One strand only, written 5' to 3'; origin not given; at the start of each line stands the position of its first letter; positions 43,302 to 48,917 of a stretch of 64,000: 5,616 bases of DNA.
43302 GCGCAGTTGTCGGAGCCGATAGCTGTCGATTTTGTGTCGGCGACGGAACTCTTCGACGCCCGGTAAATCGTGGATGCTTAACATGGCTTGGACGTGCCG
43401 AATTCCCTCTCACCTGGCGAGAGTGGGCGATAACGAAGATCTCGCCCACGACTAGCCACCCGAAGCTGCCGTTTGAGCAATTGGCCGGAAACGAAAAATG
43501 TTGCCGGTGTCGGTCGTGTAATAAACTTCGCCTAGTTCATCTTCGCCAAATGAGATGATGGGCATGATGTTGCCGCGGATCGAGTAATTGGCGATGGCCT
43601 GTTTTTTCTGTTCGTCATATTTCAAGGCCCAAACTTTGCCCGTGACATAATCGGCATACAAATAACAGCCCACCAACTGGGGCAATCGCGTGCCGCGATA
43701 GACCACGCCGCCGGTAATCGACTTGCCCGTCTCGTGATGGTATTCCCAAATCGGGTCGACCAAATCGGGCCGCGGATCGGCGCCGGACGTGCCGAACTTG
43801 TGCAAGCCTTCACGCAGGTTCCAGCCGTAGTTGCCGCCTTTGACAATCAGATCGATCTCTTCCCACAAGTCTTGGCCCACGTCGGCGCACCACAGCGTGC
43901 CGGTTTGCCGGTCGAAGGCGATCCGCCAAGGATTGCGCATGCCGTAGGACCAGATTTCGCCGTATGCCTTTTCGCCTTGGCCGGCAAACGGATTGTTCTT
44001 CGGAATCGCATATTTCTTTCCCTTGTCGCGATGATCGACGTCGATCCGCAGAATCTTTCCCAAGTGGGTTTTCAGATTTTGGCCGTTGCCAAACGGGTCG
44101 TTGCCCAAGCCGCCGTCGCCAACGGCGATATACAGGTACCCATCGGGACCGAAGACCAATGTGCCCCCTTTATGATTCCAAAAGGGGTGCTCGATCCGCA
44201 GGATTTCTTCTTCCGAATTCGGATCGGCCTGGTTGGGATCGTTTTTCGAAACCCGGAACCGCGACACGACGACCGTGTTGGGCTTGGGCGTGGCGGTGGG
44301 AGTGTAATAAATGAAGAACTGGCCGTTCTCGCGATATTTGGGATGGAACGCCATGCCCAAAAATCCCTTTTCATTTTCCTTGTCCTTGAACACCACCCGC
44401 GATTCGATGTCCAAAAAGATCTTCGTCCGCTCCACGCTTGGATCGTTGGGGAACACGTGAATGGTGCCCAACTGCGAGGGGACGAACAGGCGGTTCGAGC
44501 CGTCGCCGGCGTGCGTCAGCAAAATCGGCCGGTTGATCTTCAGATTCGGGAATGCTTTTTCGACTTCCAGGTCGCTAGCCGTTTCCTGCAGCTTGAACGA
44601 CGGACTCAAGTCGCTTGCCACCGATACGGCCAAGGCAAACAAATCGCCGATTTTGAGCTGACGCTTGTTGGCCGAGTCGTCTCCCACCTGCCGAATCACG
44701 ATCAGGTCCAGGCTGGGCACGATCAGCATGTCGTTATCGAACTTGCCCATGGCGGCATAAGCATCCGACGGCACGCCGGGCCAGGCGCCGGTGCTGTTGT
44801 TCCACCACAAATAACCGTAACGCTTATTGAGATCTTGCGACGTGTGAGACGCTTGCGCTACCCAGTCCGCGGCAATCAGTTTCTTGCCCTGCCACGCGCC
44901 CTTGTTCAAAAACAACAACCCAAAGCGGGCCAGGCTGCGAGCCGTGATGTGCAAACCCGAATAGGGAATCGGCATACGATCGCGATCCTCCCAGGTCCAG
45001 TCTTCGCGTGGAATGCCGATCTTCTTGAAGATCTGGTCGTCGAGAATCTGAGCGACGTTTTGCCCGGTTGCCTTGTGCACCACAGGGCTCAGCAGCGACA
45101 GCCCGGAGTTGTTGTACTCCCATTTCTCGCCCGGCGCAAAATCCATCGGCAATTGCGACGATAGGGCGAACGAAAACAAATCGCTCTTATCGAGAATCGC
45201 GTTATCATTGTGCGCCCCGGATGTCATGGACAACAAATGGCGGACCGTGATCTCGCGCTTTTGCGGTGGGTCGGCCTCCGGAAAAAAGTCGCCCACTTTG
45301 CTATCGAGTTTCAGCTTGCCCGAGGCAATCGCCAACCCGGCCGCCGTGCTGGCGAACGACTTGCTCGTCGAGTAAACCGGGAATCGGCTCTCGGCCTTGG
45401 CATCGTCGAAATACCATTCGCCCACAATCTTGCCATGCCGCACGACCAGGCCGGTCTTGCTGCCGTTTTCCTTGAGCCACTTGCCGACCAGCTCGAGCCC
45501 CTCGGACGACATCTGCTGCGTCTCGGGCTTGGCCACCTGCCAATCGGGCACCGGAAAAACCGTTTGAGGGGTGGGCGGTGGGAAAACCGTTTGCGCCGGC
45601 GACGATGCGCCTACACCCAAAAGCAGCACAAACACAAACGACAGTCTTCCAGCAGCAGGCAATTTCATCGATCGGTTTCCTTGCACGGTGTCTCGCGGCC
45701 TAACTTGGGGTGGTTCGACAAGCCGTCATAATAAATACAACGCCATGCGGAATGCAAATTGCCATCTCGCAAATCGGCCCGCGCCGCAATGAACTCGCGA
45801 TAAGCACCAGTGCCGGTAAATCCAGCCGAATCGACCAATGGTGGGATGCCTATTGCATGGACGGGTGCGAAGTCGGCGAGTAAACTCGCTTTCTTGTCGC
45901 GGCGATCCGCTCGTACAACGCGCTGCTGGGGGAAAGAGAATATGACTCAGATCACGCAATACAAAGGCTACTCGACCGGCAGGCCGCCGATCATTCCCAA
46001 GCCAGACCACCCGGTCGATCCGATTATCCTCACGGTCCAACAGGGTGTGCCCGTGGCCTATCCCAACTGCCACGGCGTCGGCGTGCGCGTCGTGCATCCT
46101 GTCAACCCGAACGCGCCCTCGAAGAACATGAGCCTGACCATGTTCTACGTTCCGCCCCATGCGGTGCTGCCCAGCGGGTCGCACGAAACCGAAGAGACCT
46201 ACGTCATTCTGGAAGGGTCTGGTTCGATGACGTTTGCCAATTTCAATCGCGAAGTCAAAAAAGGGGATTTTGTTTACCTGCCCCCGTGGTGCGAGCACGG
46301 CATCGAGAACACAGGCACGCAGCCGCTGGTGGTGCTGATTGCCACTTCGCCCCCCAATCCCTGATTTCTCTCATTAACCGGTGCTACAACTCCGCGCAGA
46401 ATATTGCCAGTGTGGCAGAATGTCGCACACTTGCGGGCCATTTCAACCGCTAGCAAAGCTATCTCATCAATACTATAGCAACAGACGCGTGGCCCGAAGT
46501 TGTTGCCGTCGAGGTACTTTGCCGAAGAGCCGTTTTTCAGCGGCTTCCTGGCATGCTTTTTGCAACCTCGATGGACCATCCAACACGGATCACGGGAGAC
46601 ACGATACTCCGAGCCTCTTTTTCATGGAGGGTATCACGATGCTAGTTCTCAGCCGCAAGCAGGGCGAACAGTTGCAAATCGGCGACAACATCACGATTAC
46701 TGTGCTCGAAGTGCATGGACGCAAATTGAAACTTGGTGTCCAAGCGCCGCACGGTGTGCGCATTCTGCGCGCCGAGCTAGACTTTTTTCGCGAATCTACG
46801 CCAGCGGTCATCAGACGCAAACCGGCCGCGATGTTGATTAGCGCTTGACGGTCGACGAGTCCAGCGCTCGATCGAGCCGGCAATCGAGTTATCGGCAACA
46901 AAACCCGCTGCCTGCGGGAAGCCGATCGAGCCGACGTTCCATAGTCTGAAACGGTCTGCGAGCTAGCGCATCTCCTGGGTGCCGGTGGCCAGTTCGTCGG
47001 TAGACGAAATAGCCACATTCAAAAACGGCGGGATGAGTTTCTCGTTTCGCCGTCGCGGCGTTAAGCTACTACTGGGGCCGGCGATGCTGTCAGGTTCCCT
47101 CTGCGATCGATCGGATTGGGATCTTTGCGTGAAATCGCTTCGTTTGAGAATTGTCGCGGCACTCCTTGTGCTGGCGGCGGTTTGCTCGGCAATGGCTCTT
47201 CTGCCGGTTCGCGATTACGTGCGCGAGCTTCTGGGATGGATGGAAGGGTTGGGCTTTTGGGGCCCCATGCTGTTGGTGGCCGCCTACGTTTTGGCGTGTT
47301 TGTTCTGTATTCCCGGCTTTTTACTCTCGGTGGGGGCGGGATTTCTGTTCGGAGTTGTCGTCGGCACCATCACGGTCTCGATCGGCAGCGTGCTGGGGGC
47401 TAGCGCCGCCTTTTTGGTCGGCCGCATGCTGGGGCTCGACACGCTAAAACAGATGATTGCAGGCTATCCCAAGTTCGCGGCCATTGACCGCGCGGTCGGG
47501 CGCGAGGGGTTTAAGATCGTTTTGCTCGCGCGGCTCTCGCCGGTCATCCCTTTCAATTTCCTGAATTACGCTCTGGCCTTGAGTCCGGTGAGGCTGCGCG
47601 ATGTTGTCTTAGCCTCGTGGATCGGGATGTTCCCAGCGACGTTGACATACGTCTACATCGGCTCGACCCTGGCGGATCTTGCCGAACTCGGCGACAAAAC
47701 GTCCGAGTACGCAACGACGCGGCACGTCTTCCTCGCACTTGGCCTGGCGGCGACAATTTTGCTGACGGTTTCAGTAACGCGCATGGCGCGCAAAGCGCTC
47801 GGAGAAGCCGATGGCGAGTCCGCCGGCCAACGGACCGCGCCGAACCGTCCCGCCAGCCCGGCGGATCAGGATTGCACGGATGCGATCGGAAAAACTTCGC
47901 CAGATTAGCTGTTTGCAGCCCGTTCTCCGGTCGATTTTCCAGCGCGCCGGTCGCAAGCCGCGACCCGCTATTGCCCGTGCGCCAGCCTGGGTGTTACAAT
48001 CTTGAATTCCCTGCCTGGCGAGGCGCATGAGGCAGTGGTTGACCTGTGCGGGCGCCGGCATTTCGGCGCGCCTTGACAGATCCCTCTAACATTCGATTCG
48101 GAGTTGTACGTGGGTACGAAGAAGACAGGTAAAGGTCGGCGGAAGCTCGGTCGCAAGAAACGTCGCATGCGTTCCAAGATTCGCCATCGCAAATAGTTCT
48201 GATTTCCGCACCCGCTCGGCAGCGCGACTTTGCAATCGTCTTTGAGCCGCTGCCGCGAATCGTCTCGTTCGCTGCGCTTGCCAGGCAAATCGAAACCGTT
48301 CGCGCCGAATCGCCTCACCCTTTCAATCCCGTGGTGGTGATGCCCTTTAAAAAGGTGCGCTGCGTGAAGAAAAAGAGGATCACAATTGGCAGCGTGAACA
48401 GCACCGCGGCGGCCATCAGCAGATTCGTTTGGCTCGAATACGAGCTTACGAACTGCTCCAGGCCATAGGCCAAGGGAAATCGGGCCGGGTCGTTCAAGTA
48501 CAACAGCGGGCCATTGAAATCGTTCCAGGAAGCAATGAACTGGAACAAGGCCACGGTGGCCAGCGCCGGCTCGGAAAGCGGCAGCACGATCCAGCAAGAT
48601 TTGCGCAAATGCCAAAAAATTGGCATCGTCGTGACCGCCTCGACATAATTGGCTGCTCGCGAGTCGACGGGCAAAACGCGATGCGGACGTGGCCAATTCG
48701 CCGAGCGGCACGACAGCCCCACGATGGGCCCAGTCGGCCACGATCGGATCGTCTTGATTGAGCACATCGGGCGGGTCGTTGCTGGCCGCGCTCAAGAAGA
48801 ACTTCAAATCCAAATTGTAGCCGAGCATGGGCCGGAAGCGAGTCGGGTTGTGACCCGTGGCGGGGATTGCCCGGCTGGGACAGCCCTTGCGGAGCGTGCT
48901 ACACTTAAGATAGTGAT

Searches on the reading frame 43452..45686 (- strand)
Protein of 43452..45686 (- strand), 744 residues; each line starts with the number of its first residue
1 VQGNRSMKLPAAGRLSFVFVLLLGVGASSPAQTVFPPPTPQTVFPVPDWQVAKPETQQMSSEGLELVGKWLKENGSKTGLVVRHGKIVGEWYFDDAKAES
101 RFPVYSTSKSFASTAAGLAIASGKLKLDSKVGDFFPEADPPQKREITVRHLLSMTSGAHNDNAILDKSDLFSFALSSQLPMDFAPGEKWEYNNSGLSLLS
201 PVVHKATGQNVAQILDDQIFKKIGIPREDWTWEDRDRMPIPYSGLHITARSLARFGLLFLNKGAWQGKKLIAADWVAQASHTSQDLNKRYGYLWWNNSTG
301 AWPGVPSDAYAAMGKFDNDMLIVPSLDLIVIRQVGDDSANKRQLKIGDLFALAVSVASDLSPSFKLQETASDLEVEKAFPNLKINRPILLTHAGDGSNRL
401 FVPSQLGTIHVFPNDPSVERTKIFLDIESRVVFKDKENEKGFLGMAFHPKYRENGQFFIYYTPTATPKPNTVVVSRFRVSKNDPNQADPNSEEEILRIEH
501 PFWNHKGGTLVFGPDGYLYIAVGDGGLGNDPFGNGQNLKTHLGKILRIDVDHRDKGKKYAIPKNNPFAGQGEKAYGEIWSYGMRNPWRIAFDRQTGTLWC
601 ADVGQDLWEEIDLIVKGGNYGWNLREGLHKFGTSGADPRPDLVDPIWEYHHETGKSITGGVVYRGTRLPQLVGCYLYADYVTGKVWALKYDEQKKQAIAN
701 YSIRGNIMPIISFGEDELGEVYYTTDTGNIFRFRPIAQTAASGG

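Call 51: search_protein_families(library=pfam, proteins=[window:43452-45686:-], max_evalue=0.001)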
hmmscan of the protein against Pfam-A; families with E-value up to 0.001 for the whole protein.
window:43452-45686:- (744 aa): 2 families
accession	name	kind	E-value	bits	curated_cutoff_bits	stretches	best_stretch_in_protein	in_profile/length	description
PF07995.17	GSDH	-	5.5e-46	157.8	25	1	386-729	3-329/332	Glucose / Sorbosone dehydrogenase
PF00144.29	Beta-lactamase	-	8.6e-37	127.5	27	1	80-319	20-299/329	Beta-lactamase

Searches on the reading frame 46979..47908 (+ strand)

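Call 51: search_protein_families(library=pfam, proteins=[window:46979-47908:+], max_evalue=0.001)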
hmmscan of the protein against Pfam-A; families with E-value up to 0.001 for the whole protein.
window:46979-47908:+ (309 aa): 1 family
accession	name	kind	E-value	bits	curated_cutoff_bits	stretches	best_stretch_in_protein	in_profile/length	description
PF09335.16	VTT_dom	-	1.2e-25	90.8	33.9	1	111-229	1-122/123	VTT domain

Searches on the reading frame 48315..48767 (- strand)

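Call 51: search_protein_families(library=pfam, proteins=[window:48315-48767:-], max_evalue=0.001)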
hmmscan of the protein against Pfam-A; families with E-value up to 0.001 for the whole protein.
window:48315-48767:- (150 aa): 1 family
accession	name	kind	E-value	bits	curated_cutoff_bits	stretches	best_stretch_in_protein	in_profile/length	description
PF00528.27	BPD_transp_1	-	4.4e-05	23.7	26.4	1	59-141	100-180/184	Binding-protein-dependent transport system inner membrane component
